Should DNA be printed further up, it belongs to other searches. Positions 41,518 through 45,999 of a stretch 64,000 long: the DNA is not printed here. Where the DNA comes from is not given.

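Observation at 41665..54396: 4243-aa fusion of relaxase, PrimPol, N6-methyltransferase and SNF2 helicase (DarB-like) inside the VirB operon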

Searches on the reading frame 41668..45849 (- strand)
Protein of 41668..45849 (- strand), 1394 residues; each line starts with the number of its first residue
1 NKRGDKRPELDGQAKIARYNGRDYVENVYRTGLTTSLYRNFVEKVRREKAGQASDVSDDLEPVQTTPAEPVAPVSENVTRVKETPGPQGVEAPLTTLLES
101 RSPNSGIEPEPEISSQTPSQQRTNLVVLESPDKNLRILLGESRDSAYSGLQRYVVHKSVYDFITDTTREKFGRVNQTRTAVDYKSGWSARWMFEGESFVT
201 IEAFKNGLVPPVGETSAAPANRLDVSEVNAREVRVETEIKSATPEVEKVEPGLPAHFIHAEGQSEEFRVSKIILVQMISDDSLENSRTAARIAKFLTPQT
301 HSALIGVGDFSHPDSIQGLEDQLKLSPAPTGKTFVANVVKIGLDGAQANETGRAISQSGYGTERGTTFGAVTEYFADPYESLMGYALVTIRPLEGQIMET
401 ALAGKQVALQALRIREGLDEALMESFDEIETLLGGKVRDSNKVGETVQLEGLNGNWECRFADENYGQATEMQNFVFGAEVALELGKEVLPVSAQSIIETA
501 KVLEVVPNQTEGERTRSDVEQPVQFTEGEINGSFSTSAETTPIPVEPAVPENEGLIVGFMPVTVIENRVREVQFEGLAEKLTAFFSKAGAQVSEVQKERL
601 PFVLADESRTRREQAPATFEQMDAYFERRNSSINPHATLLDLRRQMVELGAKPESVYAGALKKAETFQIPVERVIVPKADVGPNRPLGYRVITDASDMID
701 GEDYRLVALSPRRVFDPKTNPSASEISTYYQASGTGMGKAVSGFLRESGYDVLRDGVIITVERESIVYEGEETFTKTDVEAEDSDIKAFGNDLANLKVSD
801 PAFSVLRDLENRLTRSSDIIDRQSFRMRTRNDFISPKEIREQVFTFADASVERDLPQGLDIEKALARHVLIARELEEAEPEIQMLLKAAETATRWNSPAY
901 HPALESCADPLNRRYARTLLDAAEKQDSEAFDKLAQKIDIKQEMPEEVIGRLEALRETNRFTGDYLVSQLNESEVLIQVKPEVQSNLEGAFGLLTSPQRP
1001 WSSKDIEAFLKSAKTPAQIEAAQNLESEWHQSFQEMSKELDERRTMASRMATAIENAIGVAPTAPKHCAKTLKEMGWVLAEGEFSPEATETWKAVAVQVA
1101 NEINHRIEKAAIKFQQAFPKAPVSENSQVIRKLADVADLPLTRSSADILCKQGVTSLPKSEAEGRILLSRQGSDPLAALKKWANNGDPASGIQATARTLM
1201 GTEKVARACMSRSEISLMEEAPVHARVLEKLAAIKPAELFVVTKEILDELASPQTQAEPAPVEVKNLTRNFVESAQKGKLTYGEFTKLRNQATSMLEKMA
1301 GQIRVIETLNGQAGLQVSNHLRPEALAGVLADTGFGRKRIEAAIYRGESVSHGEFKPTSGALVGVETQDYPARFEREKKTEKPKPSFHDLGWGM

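Call 53: find_homologous_proteins(query=window:41668-45849:-, max_evalue=0.001)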
Query window:41668-45849:-: 8000 candidates shared short words with the query, none scored E <= 0.001.

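Call 93: predict_structure(alignment_id=A6)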
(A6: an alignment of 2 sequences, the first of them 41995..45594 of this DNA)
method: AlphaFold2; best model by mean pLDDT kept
length: 1200 residues; sequences in the alignment: 2
mean_pLDDT: 35.7   pTM: 0.23
mean pLDDT of the five models: 35.7, 34.4, 34.1, 33.1, 28.7
residues with pLDDT >= 90: 0; 70-90: 28; 50-70: 105; < 50: 1067
segments of 3 or more residues with pLDDT < 50: 1-170, 176-195, 201-217, 227-553, 563-577, 584-819, 841-846, 851-858, 869-891, 952-1136, 1143-1158, 1173-1200
pLDDT, mean of each block of 10 residues (from residue 1): 28 24 25 28 39 37 32 30 27 28 37 29 25 22 20 21 32 45 42 48 47 45 49 45 29 29 36 33 30 28 30 24 23 27 26 26 28 24 22 24 25 23 22 22 23 24 23 20 24 34 30 24 26 35 37 50 43 49 44 29 26 29 38 43 38 38 39 24 22 27 32 37 34 25 28 41 39 36 36 32 34 45 53 54 48 47 50 36 34 64 65 60 72 74 66 46 39 34 39 37 39 42 38 34 32 32 36 34 36 37 32 32 30 44 47 46 54 47 46 36
secondary structure, 60 per line:
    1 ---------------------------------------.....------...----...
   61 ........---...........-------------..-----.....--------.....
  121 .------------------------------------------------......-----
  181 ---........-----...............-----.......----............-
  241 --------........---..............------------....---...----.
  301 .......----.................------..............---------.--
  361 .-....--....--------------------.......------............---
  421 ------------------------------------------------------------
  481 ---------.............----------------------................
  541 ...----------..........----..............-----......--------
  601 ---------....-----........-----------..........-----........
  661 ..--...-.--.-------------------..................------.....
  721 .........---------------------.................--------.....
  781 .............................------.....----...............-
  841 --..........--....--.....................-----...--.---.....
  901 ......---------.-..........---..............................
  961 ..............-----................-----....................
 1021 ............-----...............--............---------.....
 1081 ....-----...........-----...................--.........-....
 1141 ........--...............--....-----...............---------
elements in order (helices of 4 or more, strands of 3 or more residues): E40-44 E51-53 H58-68 H72-82 E103-107 H116-121 E170-175 E184-191 H197-211 E217-223 H228-239 E249-256 H260-273 H286-289 E300-307 H312-328 H335-348 E363-366 E369-372 H393-399 H406-417 H490-502 H525-543 H554-563 H568-581 E587-592 H610-613 E619-626 H638-647 H653-662 E665-667 H692-709 H716-729 H751-767 H776-809 H816-820 H825-839 H843-852 H855-858 H861-881 H896-906 H918-927 H931-974 H980-995 H1001-1032 H1038-1052 H1055-1066 H1076-1084 H1090-1100 H1106-1124 H1127-1135 H1137-1148 H1151-1165 H1168-1171 H1177-1191
